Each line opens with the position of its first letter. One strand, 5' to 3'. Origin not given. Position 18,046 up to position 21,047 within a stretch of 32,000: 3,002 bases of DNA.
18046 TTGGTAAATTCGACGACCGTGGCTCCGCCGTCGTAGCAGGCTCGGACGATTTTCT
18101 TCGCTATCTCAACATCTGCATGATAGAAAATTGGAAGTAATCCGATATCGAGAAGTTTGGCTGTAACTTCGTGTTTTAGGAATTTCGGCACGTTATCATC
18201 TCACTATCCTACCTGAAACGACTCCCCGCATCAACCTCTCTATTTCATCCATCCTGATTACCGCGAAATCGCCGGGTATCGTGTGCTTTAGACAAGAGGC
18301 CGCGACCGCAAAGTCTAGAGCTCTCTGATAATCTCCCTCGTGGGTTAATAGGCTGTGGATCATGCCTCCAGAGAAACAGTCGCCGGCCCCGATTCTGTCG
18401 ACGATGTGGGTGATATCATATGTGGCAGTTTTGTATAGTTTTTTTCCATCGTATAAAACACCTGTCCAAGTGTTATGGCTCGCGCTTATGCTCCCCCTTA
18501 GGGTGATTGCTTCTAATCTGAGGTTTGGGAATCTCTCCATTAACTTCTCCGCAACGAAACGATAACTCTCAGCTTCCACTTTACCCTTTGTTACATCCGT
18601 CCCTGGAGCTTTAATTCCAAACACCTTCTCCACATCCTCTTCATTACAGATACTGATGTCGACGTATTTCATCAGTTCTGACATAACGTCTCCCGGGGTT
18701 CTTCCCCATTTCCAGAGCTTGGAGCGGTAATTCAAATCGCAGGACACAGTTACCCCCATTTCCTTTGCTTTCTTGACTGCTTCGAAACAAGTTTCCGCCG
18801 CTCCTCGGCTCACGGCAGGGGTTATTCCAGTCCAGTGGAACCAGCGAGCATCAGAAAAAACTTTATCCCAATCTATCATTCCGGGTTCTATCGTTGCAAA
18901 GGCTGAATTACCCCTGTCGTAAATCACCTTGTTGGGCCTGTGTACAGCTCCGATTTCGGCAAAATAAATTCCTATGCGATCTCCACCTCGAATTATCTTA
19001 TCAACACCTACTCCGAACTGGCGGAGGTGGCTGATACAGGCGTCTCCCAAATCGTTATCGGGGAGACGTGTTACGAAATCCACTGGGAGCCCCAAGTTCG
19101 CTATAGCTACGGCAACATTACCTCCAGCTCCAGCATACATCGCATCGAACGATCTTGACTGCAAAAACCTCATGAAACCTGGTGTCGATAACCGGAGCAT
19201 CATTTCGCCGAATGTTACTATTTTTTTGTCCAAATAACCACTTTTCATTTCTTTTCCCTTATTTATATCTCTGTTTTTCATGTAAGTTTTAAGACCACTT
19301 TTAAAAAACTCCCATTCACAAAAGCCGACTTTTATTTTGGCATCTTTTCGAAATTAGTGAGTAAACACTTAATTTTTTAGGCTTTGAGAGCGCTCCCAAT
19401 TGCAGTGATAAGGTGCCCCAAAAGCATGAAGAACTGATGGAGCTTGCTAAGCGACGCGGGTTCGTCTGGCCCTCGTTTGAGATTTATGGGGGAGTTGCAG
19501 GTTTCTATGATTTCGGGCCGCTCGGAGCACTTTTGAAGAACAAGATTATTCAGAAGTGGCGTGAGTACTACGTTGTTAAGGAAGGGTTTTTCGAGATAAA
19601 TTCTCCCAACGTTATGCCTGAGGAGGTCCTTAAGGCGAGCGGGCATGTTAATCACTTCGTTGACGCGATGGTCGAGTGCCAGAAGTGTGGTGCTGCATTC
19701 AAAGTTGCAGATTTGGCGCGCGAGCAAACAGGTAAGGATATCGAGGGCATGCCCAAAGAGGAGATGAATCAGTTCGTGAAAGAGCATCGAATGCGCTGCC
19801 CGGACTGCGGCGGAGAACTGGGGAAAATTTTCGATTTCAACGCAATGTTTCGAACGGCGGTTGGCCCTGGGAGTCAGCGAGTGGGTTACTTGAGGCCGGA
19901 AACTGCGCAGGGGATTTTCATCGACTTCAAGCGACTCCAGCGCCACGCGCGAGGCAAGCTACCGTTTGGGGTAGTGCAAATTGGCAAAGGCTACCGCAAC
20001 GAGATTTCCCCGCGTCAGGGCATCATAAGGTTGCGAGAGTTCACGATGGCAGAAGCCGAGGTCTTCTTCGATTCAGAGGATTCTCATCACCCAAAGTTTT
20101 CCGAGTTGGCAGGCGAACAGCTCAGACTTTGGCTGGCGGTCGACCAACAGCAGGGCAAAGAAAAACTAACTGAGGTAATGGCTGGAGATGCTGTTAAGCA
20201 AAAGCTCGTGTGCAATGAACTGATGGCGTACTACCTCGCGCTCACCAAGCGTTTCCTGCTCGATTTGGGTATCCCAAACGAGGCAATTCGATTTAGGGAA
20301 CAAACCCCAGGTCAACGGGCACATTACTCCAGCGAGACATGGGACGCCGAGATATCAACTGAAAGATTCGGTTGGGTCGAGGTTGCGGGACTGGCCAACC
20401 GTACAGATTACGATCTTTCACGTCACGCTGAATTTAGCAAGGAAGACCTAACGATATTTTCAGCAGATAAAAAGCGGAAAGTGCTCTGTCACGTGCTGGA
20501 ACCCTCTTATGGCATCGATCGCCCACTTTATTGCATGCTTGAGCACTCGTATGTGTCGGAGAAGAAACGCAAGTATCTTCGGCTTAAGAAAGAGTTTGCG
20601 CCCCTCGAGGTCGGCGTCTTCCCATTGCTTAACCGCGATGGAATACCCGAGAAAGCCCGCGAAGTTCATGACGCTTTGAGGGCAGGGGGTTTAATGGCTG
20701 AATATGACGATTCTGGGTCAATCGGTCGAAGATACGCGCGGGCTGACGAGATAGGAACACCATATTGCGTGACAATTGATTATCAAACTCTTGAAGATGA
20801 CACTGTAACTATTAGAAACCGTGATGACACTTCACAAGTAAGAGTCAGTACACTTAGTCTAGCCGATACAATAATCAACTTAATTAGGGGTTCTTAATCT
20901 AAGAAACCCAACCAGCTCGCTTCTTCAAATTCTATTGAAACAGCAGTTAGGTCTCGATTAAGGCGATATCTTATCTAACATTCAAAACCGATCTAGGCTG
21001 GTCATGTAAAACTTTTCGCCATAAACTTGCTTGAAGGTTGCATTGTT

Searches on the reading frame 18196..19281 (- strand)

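Call 6: search_protein_families(library=pfam, proteins=[window:18196-19281:-])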
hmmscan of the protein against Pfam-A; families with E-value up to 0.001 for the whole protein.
window:18196-19281:- (361 aa): 1 family
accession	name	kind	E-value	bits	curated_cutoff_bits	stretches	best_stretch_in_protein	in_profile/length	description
PF00294.29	PfkB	-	1.4e-33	117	25.8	1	19-332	2-289/302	pfkB family carbohydrate kinase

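Call 40: search_protein_families(library=ncbifam, proteins=[window:18196-19281:-], max_evalue=0.00001)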
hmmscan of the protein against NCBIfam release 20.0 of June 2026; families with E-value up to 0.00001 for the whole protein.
window:18196-19281:- (361 aa): 13 families
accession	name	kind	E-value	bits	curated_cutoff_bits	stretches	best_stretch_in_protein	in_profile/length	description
NF041633.1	trifunc_aldol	exception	3.8e-148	494.5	700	1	10-361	233-580/580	KHG/KDPG aldolase/sugar kinase fusion protein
NF041332.1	KDG_KDGal_kin_Halo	equivalog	3.5e-66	223.8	440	1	20-353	3-312/320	bifunctional 2-dehydro-3-deoxygluconokinase/2-dehydro-3-deoxygalactonokinase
NF040938.1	KDG_KDGal_kin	equivalog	2.4e-36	125.4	400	1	21-352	1-304/305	bifunctional 2-dehydro-3-deoxygluconokinase/2-dehydro-3-deoxygalactonokinase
TIGR04382.1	myo_inos_iolC_N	equivalog_domain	1.4e-29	103.4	300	1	35-331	19-288/309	5-dehydro-2-deoxygluconokinase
NF053626.1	RibKinHalex1628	equivalog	3.5e-13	49.7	330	1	281-351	221-291/293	ATP-dependent ribose-1-phosphate kinase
TIGR02152.1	D_ribokin_bact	equivalog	5.2e-13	49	299.65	0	40-98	25-83/298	ribokinase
NF006957.1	PRK09434.1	equivalog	7.8e-13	48.6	450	1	50-315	27-264/302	fructokinase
NF008353.0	PRK11142.1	equivalog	1.5e-11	44.4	341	1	39-347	28-299/307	ribokinase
NF052444.1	DhDoxglucKinKdgK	equivalog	2.3e-11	43.7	400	1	20-224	2-206/303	2-dehydro-3-deoxygluconokinase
NF041134.1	R1P_kin_Thcocales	equivalog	2.3e-10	40.4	500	1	33-184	20-156/291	ADP-dependent ribose-1-phosphate kinase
NF049991.1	TagKinase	equivalog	2.8e-10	39.5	420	1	21-225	10-213/321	tagatose kinase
NF047869.1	myo_kin_aldol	exception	1.5e-09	36.8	600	1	41-191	30-178/586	bifunctional 5-dehydro-2-deoxygluconokinase/5-dehydro-2-deoxyphosphogluconate aldolase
NF007321.0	PRK09813.1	equivalog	2.4e-08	33.8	247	0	273-314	197-237/261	fructoselysine 6-kinase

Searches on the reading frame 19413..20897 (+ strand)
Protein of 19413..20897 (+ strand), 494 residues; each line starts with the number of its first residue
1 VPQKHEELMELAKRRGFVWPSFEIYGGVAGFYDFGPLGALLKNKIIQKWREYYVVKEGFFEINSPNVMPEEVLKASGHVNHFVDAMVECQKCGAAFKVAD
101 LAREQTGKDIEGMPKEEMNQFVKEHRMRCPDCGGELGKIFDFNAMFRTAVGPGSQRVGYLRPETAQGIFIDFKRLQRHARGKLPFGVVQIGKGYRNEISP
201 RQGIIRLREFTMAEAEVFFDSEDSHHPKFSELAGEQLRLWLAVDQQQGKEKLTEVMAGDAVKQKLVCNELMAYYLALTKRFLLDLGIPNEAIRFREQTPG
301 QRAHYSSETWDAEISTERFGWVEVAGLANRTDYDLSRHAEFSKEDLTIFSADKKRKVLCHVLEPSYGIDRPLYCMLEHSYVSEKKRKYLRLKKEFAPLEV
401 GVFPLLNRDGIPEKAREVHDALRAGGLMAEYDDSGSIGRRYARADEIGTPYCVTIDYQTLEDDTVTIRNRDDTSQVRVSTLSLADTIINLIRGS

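Call 6: search_protein_families(library=pfam, proteins=[window:19413-20897:+])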
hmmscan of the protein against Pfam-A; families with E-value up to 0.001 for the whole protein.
window:19413-20897:+ (494 aa): 2 families
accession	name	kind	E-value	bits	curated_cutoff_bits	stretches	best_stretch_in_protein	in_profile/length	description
PF03129.25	HGTP_anticodon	-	1.2e-21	77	21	1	400-489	2-93/94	Anticodon binding domain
PF00587.30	tRNA-synt_2b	-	8e-10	39.5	29.3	1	159-242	12-93/179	tRNA synthetase class II core domain (G, H, P, S and T)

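Call 9: find_encoding_contigs(protein=window:19413-20897:+, flank=3000, max_places=4)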
Protein window:19413-20897:+ (494 aa): no gene with exactly this product is on record in the collection.
